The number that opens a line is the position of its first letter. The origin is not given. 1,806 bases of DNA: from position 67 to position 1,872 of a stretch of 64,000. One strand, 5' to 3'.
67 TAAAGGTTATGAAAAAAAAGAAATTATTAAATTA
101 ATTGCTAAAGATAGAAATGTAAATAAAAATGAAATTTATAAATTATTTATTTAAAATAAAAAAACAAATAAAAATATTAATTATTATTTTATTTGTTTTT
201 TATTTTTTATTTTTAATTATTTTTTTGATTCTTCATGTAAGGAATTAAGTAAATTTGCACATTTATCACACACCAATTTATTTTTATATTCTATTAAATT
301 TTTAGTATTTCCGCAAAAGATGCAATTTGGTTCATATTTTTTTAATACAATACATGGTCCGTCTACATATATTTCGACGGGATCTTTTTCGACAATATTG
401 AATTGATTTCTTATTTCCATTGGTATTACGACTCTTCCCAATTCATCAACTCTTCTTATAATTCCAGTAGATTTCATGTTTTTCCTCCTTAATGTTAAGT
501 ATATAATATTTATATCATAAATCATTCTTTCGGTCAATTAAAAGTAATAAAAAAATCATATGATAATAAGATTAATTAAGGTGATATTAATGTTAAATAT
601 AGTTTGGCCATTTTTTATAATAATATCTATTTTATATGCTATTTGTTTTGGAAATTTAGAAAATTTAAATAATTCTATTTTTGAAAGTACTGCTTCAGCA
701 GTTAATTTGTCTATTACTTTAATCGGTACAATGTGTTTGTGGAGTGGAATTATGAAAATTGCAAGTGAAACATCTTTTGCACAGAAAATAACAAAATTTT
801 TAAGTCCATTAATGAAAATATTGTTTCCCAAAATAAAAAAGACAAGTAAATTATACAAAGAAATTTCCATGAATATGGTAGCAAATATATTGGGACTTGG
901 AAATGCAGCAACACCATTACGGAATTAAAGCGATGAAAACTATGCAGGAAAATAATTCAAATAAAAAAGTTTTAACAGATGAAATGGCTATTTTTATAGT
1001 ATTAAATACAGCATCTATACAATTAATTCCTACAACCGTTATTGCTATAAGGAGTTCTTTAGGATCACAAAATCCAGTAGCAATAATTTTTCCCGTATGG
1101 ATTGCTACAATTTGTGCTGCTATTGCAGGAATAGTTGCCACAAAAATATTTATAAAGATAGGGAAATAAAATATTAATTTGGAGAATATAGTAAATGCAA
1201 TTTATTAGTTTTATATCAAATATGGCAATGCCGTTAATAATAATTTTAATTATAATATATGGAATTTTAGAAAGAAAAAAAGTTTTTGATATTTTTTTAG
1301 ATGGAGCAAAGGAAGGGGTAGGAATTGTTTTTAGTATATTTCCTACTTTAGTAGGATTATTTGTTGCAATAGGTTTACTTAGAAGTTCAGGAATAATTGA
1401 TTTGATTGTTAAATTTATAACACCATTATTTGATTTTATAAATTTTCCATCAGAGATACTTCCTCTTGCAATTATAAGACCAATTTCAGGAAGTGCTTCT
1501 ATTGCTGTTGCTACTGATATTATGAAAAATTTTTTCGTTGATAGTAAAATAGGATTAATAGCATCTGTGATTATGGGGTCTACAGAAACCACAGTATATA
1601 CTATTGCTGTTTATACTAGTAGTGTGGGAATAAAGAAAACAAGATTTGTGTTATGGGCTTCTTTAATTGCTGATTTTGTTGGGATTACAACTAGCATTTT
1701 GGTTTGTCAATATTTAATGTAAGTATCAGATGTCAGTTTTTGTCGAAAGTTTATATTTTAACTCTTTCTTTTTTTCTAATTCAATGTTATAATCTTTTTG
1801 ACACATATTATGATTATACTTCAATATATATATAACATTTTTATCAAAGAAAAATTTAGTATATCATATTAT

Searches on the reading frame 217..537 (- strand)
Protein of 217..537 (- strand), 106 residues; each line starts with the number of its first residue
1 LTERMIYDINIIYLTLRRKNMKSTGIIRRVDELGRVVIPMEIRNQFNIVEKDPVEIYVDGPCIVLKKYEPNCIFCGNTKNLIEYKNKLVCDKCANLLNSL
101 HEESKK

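Call 8: search_protein_families(library=pfam, proteins=[window:217-537:-], max_evalue=0.01)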
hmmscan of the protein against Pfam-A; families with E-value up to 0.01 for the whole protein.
window:217-537:- (106 aa): 1 family
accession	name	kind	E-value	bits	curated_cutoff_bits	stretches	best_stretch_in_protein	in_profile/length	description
PF04014.23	MazE_antitoxin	-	1e-11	45.1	24.7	1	27-71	1-46/48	Antidote-toxin recognition MazE, bacterial antitoxin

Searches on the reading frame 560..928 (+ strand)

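Call 8: search_protein_families(library=pfam, proteins=[window:560-928:+], max_evalue=0.01)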
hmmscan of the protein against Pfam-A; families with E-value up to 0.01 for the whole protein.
window:560-928:+ (122 aa): 1 family
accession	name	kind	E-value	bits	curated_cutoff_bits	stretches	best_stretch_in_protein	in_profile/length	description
PF07670.19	Gate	-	1.3e-07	32.5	29.6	1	52-119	2-68/104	Nucleoside recognition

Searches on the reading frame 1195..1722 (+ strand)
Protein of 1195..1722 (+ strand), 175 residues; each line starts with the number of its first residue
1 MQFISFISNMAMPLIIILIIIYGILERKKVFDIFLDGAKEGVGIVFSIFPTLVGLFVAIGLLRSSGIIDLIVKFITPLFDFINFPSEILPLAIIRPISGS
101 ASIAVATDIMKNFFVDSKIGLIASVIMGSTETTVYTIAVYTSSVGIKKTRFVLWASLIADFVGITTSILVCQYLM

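Call 8: search_protein_families(library=pfam, proteins=[window:1195-1722:+], max_evalue=0.01)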
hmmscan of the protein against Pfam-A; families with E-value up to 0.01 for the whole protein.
window:1195-1722:+ (175 aa): 1 family
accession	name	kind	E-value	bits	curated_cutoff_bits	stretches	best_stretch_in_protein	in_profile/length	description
PF07670.19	Gate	-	1.3e-11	45.3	29.6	1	45-147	1-104/104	Nucleoside recognition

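Call 12: find_encoding_contigs(protein=window:1195-1722:+, flank=10000, max_places=10)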
Protein window:1195-1722:+ (175 aa): 19 contigs read that carry it; 10 places shown.
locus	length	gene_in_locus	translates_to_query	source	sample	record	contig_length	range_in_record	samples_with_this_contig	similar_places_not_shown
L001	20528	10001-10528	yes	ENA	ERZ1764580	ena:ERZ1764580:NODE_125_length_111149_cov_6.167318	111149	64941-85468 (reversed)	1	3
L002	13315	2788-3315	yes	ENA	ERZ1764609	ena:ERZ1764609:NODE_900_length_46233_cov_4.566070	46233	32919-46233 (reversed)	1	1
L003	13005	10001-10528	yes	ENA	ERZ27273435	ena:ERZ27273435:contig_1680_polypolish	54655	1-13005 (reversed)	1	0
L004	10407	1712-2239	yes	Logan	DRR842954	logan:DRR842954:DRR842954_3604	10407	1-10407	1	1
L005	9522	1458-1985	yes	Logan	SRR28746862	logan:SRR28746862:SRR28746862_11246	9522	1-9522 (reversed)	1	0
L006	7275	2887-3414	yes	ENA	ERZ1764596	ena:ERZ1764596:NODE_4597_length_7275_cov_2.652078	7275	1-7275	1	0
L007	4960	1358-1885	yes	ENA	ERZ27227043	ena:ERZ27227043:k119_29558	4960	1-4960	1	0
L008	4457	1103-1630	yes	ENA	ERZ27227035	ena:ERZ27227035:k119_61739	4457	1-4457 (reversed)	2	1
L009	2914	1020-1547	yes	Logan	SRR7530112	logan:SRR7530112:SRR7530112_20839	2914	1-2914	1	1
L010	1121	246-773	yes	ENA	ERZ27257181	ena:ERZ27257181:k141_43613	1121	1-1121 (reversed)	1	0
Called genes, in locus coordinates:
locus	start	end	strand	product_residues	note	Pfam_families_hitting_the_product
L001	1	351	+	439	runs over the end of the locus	-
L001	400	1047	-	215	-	PF00226:DnaJ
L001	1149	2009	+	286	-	PF01734:Patatin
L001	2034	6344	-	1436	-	PF00480:ROK (faint), PF01548:DEDD_Tnp_IS110 (faint), PF01869:BcrAD_BadFG, PF09989:DUF2229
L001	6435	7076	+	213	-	PF10646:Germane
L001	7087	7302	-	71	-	-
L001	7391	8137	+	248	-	PF05175:MTS, PF05971:Methyltransf_10 (weak), PF02384:N6_Mtase, PF02475:TRM5-TYW2_MTfase, PF06325:PrmA, PF12847:Methyltransf_18, PF13847:Methyltransf_31, PF13649:Methyltransf_25, +6 more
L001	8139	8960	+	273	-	PF00590:TP_methylase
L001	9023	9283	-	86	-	PF04014:MazE_antitoxin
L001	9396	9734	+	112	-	PF07670:Gate (weak)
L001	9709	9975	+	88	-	-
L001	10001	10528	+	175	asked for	PF07670:Gate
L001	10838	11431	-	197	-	-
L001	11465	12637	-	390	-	PF14200:RicinB_lectin_2, PF00652:Ricin_B_lectin, PF14200:RicinB_lectin_2 (weak), PF12671:Amidase_6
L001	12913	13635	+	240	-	PF00072:Response_reg, PF08769:Spo0A_C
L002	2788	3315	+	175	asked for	PF07670:Gate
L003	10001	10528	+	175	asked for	PF07670:Gate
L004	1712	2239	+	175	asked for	PF07670:Gate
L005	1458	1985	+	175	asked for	PF07670:Gate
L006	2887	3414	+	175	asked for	PF07670:Gate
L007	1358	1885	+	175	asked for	PF07670:Gate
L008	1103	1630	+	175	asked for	PF07670:Gate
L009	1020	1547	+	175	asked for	PF07670:Gate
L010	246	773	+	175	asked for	PF07670:Gate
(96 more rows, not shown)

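Call 47: find_homologous_proteins(query=window:1195-1722:+, max_evalue=1e-30)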
Query window:1195-1722:+ (175 aa): 6564 proteins with E <= 1e-30 among 6946 candidates; the best 120 are listed.
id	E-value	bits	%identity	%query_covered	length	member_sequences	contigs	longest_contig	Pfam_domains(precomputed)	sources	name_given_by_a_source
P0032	3.2e-99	348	100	100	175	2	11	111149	PF07670.20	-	-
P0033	6.4e-92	324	93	99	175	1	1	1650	PF07670.20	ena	-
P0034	6.6e-91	321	93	99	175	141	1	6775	PF07670.20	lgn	-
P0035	1.9e-90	319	91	99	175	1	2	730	PF07670.20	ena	-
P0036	4.0e-90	318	91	100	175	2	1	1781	PF07670.20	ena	-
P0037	5.6e-90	318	92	99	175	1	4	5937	PF07670.20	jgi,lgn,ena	-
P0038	1.7e-88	313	89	99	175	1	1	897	PF07670.20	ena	-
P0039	2.8e-86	306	86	99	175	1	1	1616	PF07670.20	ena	-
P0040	4.6e-86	305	83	99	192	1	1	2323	PF07670.20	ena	-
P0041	8.2e-86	304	82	99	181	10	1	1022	PF07670.20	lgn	-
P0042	1.0e-85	304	82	99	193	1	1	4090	PF07670.20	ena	-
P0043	1.1e-85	304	82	99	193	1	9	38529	PF07670.20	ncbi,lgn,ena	-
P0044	1.1e-85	304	82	99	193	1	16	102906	PF07670.20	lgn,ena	-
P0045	1.3e-85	304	82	99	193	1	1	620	PF07670.20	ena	-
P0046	2.2e-85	303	82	99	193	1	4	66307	PF07670.20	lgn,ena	-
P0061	4.9e-84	298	83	99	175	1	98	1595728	PF07670.20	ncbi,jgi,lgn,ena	ncbi:MAG: nucleoside recognition domain-containing protein [Clostridia bacterium]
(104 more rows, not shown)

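Call 48: find_encoding_contigs(protein=P0034, flank=8000, max_places=3)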
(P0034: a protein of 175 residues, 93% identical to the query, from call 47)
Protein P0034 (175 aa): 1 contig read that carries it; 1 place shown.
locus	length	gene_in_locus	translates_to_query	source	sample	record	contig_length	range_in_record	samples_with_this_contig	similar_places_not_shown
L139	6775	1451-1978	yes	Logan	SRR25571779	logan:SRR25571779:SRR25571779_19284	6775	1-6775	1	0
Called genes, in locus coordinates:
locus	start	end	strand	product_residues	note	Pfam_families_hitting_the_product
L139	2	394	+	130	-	?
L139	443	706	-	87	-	PF04014:MazE_antitoxin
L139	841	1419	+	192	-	PF07670:Gate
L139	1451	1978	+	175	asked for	PF07670:Gate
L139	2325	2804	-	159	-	PF02590:SPOUT_MTase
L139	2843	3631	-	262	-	PF00753:Lactamase_B, PF23023:Anti-Pycsar_Apyc1, PF12706:Lactamase_B_2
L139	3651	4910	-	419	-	PF00275:EPSP_synthase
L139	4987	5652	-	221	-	PF09551:Spore_II_R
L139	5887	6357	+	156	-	-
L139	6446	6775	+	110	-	?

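Call 49: find_encoding_contigs(protein=P0037, flank=8000, max_places=4)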
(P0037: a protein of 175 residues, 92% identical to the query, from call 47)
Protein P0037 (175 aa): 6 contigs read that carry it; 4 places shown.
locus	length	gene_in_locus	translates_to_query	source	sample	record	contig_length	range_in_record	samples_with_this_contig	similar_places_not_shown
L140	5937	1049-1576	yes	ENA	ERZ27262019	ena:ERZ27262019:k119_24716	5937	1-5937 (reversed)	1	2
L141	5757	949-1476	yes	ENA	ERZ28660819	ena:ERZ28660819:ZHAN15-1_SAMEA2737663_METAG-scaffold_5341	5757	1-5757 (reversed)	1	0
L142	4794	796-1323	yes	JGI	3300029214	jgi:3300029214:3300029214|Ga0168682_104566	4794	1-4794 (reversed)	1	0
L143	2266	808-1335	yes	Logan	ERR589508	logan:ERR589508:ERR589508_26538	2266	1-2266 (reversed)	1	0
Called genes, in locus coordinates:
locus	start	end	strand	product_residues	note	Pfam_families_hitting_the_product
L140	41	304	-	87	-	PF04014:MazE_antitoxin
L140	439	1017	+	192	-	PF07670:Gate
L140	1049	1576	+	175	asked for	PF07670:Gate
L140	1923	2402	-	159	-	PF02590:SPOUT_MTase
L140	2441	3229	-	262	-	PF00753:Lactamase_B, PF23023:Anti-Pycsar_Apyc1, PF12706:Lactamase_B_2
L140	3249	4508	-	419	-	PF00275:EPSP_synthase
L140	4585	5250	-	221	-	PF09551:Spore_II_R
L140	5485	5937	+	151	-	?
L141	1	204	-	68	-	?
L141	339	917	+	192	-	PF07670:Gate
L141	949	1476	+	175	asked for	PF07670:Gate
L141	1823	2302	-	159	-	PF02590:SPOUT_MTase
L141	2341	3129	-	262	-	PF00753:Lactamase_B, PF23023:Anti-Pycsar_Apyc1, PF12706:Lactamase_B_2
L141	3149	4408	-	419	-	PF00275:EPSP_synthase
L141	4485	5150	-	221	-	PF09551:Spore_II_R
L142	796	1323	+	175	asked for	PF07670:Gate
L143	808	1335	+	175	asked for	PF07670:Gate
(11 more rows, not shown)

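Call 50: find_encoding_contigs(protein=P0061, flank=9000, max_places=6)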
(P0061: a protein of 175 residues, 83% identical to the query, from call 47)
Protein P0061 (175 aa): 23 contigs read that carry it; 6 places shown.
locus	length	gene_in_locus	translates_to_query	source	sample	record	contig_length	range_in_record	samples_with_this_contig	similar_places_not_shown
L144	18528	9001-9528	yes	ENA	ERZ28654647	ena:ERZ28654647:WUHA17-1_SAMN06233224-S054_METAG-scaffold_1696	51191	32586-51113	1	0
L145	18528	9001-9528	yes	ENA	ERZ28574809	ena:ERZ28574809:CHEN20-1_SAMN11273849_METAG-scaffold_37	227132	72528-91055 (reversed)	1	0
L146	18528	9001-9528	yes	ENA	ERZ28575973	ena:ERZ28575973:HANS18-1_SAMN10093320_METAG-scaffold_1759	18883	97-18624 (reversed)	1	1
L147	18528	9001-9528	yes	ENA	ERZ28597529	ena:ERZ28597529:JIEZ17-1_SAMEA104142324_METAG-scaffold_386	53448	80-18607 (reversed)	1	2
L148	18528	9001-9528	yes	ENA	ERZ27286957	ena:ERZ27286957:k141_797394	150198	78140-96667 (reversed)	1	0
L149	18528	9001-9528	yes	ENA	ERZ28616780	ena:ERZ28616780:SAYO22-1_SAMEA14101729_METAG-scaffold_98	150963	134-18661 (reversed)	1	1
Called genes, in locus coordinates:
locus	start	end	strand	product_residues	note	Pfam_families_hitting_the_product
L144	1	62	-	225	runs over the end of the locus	PF00226:DnaJ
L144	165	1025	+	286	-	PF01734:Patatin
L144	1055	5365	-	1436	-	PF01548:DEDD_Tnp_IS110 (faint), PF01869:BcrAD_BadFG, PF09989:DUF2229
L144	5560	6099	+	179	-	PF10646:Germane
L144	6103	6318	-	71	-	-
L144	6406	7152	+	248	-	PF05175:MTS, PF05971:Methyltransf_10 (weak), PF02384:N6_Mtase, PF02475:TRM5-TYW2_MTfase, PF06325:PrmA, PF12847:Methyltransf_18, PF13847:Methyltransf_31, PF13649:Methyltransf_25, +4 more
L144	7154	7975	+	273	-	PF00590:TP_methylase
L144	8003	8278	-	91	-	PF04014:MazE_antitoxin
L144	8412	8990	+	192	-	PF07670:Gate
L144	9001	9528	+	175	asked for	PF07670:Gate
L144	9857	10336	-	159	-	PF02590:SPOUT_MTase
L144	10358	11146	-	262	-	PF00753:Lactamase_B, PF23023:Anti-Pycsar_Apyc1, PF16661:Lactamase_B_6 (faint), PF12706:Lactamase_B_2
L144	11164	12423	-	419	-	PF00275:EPSP_synthase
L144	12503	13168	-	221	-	PF09551:Spore_II_R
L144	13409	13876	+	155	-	-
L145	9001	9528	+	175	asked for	PF07670:Gate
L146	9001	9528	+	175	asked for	PF07670:Gate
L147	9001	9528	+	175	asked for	PF07670:Gate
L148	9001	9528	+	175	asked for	PF07670:Gate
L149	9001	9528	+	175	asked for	PF07670:Gate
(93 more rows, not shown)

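Call 51: find_encoding_contigs(protein=P0044, flank=9000, max_places=5)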
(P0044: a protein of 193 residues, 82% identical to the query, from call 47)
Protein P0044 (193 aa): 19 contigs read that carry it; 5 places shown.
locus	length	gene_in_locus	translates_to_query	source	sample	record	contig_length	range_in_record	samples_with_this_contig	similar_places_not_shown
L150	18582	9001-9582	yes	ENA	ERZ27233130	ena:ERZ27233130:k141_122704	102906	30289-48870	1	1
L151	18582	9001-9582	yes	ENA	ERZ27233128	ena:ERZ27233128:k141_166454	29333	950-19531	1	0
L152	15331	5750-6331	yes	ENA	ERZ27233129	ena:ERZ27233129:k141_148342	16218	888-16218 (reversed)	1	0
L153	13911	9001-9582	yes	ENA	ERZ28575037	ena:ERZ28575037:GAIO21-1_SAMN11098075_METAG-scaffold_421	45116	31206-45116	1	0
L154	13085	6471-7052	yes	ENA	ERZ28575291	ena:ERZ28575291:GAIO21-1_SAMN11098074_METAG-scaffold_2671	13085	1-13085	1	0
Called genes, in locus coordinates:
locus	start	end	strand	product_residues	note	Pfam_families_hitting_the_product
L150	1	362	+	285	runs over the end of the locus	PF01734:Patatin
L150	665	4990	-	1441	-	PF00480:ROK (faint), PF01548:DEDD_Tnp_IS110 (faint), PF01869:BcrAD_BadFG, PF09989:DUF2229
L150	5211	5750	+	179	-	PF10646:Germane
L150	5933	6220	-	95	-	-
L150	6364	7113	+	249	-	PF05175:MTS, PF06325:PrmA, PF07669:Eco57I (weak), PF02384:N6_Mtase, PF02475:TRM5-TYW2_MTfase (weak), PF03602:Cons_hypoth95 (weak), PF12847:Methyltransf_18 (weak), PF13847:Methyltransf_31, +2 more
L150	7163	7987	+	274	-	PF00590:TP_methylase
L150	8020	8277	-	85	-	PF04014:MazE_antitoxin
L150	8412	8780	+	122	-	PF07670:Gate (faint)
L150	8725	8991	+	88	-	-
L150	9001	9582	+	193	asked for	PF07670:Gate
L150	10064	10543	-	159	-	PF02590:SPOUT_MTase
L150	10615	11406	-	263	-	PF00753:Lactamase_B, PF23023:Anti-Pycsar_Apyc1, PF12706:Lactamase_B_2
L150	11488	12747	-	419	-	PF00275:EPSP_synthase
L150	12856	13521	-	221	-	PF09551:Spore_II_R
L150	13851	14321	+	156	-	-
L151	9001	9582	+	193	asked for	PF07670:Gate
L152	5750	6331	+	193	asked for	PF07670:Gate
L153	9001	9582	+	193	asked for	PF07670:Gate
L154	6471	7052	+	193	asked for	PF07670:Gate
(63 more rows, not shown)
